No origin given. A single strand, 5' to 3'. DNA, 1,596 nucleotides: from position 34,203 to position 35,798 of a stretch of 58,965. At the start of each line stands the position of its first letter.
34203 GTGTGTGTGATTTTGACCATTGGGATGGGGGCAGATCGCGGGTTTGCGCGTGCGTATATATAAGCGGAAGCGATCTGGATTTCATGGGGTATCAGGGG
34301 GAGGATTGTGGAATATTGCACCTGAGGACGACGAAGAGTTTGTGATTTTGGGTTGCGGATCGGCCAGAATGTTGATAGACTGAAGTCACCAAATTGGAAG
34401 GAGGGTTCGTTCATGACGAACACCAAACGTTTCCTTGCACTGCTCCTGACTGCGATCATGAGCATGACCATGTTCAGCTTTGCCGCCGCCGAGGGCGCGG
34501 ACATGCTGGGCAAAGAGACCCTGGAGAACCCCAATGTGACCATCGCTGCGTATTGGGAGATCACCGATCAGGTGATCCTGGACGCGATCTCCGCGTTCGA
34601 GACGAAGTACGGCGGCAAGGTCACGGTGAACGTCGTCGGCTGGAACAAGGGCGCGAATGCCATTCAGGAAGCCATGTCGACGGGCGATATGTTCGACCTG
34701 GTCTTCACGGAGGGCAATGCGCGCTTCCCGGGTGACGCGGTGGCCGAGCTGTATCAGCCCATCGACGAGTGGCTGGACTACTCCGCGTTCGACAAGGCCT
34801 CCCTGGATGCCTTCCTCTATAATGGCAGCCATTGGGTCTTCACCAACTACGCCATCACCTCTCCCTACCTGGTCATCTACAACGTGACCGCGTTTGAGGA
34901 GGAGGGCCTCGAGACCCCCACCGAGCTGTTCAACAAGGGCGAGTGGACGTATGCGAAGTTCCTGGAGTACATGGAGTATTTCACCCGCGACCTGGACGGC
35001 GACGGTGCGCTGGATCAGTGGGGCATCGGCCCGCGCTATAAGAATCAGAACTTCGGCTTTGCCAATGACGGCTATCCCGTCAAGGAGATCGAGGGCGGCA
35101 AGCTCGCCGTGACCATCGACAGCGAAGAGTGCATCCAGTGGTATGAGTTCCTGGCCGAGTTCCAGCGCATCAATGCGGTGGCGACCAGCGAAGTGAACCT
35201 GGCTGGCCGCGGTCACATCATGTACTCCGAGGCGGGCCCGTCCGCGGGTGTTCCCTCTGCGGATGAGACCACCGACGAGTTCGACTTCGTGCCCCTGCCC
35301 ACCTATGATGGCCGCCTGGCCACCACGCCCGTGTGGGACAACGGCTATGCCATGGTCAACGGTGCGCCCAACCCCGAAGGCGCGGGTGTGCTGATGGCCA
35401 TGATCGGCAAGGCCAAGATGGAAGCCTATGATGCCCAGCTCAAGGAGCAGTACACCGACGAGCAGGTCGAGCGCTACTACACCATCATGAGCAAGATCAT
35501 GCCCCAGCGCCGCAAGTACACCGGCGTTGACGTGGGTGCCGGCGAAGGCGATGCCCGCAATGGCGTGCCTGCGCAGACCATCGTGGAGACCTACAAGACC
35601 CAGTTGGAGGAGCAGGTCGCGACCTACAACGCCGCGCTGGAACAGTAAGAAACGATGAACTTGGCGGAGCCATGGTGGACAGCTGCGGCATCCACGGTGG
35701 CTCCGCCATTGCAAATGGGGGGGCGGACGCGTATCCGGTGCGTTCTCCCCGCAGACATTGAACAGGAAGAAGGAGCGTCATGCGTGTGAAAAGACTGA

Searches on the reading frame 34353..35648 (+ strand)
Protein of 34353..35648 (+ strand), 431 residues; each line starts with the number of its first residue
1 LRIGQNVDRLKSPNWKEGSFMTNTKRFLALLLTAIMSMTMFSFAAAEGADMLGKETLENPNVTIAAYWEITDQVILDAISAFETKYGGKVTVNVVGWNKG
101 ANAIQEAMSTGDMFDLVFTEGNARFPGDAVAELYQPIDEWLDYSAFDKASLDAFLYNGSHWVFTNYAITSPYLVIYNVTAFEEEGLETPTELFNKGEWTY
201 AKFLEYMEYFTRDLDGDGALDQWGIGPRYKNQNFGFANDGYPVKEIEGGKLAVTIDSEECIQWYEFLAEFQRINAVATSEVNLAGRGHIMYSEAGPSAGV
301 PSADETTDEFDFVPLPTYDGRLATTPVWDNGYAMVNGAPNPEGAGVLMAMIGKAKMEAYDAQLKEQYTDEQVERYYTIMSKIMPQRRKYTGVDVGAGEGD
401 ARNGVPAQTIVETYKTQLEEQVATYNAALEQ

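Call 13: search_protein_families(library=pfam, proteins=[window:34353-35648:+], max_evalue=0.01)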
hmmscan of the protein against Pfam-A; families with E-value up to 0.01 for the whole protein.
window:34353-35648:+ (431 aa): 2 families
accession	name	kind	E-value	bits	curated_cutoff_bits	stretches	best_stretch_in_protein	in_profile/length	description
PF01547.30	SBP_bac_1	-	4.9e-14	53.5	26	1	78-351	13-300/307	Bacterial extracellular solute-binding protein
PF13416.11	SBP_bac_8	-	8e-13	49.2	27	1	78-355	2-247/279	Bacterial extracellular solute-binding protein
